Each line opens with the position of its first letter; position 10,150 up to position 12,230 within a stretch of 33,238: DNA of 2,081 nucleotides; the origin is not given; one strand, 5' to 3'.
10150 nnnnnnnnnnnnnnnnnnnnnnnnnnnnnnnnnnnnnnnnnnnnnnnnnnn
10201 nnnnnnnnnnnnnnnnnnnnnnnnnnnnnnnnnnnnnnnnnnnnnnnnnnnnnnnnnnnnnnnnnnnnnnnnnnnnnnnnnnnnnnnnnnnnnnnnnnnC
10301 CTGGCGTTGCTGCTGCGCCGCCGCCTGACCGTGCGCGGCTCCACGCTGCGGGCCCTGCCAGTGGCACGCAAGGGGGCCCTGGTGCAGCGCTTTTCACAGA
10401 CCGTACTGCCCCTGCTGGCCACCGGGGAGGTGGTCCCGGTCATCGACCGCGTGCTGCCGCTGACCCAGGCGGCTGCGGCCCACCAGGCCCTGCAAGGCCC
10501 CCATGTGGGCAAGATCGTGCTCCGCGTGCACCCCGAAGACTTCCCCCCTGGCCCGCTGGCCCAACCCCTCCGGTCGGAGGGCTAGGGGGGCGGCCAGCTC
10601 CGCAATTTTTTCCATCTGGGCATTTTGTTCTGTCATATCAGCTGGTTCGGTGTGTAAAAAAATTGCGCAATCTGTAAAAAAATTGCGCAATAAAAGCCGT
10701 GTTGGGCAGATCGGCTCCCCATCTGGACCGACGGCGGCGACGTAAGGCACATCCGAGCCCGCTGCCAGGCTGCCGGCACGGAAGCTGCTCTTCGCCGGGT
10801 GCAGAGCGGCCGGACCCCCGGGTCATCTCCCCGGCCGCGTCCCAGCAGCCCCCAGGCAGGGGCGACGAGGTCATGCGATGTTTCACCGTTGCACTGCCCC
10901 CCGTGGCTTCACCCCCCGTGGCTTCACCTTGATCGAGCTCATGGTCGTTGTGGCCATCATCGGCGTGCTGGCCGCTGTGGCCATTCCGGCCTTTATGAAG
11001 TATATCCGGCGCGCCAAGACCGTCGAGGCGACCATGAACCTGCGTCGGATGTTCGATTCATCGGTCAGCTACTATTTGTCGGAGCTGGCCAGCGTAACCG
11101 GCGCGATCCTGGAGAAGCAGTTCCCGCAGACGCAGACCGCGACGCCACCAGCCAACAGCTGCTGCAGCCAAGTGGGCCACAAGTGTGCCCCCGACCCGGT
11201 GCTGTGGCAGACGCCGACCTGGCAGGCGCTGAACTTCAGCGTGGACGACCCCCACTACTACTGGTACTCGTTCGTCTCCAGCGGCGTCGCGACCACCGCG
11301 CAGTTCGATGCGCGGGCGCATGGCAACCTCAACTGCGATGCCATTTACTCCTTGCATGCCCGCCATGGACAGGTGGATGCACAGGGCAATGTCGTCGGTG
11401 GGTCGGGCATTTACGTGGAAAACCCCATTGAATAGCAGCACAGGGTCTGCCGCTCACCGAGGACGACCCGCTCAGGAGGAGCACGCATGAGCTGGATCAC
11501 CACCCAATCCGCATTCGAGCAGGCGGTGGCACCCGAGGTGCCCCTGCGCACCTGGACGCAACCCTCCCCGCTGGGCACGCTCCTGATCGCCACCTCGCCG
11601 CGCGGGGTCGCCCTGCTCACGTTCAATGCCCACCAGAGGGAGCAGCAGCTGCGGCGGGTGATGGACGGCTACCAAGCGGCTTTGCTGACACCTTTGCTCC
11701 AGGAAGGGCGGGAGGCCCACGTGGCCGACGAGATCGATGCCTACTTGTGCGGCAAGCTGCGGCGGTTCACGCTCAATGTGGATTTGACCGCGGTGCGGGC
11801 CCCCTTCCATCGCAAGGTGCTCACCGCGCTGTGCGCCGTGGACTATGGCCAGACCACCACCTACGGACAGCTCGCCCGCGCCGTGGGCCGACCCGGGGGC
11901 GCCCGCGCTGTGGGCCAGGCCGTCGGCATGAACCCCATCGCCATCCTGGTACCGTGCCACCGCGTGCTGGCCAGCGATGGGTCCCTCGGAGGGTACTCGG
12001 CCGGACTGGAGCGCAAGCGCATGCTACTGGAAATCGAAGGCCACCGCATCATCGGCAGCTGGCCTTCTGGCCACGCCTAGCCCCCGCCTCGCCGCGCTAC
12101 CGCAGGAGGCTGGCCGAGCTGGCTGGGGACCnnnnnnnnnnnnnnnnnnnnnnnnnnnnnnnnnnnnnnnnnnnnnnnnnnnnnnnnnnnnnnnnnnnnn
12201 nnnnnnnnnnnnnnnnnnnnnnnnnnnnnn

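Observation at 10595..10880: AT-rich upstream region of the pilin gene with tandem perfect palindromes (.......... x2, 20-bp phasing) and a sigma54-like -24/-12 element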

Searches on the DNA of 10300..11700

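Call 61: search_rna_families(source=window, start=10300, end=11700, threshold=evalue, max_evalue=1)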
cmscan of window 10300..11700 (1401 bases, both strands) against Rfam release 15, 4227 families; matches with E-value up to 1: 0.
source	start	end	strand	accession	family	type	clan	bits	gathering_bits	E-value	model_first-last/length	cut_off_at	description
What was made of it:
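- There is no Rfam match (call 61).
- Tried and rejected: Rfam gave no hit (call 61).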

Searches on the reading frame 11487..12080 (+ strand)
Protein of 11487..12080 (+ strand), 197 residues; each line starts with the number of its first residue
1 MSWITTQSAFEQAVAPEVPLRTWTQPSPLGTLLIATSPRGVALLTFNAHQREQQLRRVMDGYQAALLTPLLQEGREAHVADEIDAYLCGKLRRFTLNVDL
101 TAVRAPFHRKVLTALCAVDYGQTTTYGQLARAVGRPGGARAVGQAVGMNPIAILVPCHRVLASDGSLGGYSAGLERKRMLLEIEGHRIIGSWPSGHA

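Call 9: search_protein_families(library=pfam, proteins=[window:11487-12080:+])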
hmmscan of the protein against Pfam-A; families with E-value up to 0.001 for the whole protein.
window:11487-12080:+ (197 aa): 1 family
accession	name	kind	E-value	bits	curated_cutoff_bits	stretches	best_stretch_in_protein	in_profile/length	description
PF01035.26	DNA_binding_1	-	1.1e-33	115.4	27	1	106-185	1-80/81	6-O-methylguanine DNA methyltransferase, DNA binding domain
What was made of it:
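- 11487..12080 (+): ogt, an O6-alkylguanine-DNA alkyltransferase. It is the probable second cistron, and the gene that is always linked to this promoter. Pfam DNA_binding_1 (call 9).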

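Call 49: find_homologous_proteins(query=window:11487-12077:+, max_evalue=1e-40)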
Query window:11487-12077:+ (197 aa): 10 proteins with E <= 1e-40 among 8000 candidates.
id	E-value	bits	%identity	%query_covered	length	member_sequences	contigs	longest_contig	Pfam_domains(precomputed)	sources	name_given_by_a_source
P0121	1.3e-126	438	100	100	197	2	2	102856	PF01035.27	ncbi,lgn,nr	ncbi:MAG: methylated-DNA--[protein]-cysteine S-methyltransferase [Myxococcales bacterium]|nr:methyla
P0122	5.2e-87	309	72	98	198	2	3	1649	PF01035.27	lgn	-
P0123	2.0e-86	307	73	98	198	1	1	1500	PF01035.27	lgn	-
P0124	3.5e-86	306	71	98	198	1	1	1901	PF01035.27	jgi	jgi:O-6-methylguanine DNA methyltransferase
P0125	5.9e-85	302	72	98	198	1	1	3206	PF01035.27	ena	-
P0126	7.6e-83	295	69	98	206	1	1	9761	PF01035.27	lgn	-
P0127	5.1e-82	292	69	98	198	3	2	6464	PF01035.27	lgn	-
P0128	5.8e-78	279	67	98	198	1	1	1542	PF01035.27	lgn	-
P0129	1.4e-77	278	67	98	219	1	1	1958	PF01035.27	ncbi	-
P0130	8.1e-75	269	67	98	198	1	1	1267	PF01035.27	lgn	-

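Call 50: find_encoding_contigs(protein=P0126, flank=3000, max_places=2)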
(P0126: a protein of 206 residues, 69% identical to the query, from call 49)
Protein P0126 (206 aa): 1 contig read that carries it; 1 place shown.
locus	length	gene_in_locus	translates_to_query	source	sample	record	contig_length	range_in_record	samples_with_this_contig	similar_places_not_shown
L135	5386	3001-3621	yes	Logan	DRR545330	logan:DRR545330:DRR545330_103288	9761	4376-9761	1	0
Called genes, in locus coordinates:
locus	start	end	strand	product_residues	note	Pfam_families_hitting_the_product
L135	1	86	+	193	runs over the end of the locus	PF00132:Hexapep (weak), PF14602:Hexapep_2 (weak)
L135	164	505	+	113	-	-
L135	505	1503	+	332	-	-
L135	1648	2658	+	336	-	PF08240:ADH_N, PF00107:ADH_zinc_N, PF13602:ADH_zinc_N_2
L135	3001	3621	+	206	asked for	PF01035:DNA_binding_1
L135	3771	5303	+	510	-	PF07690:MFS_1, PF00854:PTR2 (weak), PF07690:MFS_1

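Call 51: find_encoding_contigs(protein=P0127, flank=3000, max_places=3)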
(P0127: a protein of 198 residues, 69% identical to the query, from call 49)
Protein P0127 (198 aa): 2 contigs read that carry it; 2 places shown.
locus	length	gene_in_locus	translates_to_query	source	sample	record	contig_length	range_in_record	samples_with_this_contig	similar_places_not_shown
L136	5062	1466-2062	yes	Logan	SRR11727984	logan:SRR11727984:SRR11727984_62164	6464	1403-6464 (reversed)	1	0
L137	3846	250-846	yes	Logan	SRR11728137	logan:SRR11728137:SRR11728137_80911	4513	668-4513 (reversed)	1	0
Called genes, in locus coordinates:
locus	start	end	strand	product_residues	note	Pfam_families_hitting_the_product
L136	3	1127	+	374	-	?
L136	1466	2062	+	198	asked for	PF01035:DNA_binding_1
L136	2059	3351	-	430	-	PF07690:MFS_1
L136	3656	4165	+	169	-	-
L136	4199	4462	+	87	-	-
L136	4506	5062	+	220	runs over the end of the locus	-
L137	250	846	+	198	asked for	PF01035:DNA_binding_1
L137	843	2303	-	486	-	PF07690:MFS_1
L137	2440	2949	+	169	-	-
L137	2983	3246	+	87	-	-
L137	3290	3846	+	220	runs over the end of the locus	-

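Call 52: find_encoding_contigs(protein=P0129, flank=2000, max_places=2)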
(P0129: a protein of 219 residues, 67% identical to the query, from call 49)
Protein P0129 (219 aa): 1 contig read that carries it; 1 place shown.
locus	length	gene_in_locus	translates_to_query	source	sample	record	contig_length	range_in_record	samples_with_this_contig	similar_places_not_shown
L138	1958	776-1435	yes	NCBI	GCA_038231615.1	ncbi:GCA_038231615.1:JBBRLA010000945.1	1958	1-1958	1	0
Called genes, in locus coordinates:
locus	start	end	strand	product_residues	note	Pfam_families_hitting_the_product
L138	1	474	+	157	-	?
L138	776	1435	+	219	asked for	PF01035:DNA_binding_1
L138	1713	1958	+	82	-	?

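Call 53: find_encoding_contigs(protein=P0122, flank=2000, max_places=3)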
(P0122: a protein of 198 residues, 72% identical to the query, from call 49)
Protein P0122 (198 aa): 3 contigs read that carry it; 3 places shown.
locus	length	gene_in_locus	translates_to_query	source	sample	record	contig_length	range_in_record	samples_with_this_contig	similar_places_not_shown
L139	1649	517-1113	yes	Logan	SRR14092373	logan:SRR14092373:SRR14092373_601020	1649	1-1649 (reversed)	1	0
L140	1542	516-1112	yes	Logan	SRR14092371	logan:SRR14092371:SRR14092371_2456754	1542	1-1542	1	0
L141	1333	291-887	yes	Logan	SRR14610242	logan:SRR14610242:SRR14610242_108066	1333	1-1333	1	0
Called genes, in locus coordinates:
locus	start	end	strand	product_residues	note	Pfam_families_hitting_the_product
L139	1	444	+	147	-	?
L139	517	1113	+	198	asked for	PF01035:DNA_binding_1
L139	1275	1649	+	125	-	?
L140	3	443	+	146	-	?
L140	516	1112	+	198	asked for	PF01035:DNA_binding_1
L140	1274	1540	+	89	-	?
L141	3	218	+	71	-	?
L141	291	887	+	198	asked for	PF01035:DNA_binding_1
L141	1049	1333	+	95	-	?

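Call 63: find_encoding_contigs(protein=P0130, flank=2000, max_places=2)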
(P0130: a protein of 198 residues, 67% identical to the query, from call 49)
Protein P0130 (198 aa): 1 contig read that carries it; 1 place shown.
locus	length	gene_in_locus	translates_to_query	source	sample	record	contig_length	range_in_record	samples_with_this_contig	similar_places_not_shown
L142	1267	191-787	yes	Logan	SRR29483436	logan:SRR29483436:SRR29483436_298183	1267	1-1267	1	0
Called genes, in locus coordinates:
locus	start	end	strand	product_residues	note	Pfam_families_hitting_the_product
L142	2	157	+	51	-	?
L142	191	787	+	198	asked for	PF01035:DNA_binding_1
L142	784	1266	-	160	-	?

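Call 71: search_protein_families(library=ncbifam, proteins=[window:11487-12080:+], max_evalue=0.00001)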
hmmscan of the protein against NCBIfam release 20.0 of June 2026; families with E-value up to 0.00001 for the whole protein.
window:11487-12080:+ (197 aa): 5 families
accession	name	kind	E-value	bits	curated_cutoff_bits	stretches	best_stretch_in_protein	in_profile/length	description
TIGR00589.1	ogt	superfamily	8.3e-32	109.1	46.4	1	106-184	2-80/80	methylated-DNA--[protein]-cysteine S-methyltransferase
NF007626.0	PRK10286.1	equivalog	2.1e-27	96.3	192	1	77-187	60-169/171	methylated-DNA--[protein]-cysteine S-methyltransferase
NF011964.0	PRK15435.1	equivalog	2.4e-24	86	345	1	22-185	191-349/354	bifunctional DNA-binding transcriptional regulator/O6-methylguanine-DNA methyltransferase Ada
NF041132.1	DNA_protcyst_Mta_Thcoc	equivalog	8.6e-18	64.7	250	1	103-185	89-169/169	methylated-DNA--protein-cysteine methyltransferase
NF003022.0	PRK03887.1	equivalog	1.6e-17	63.9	164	1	79-186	64-170/175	methylated-DNA--protein-cysteine methyltransferase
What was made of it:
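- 11487..12080 (+): NCBIfam TIGR00589 (call 71).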
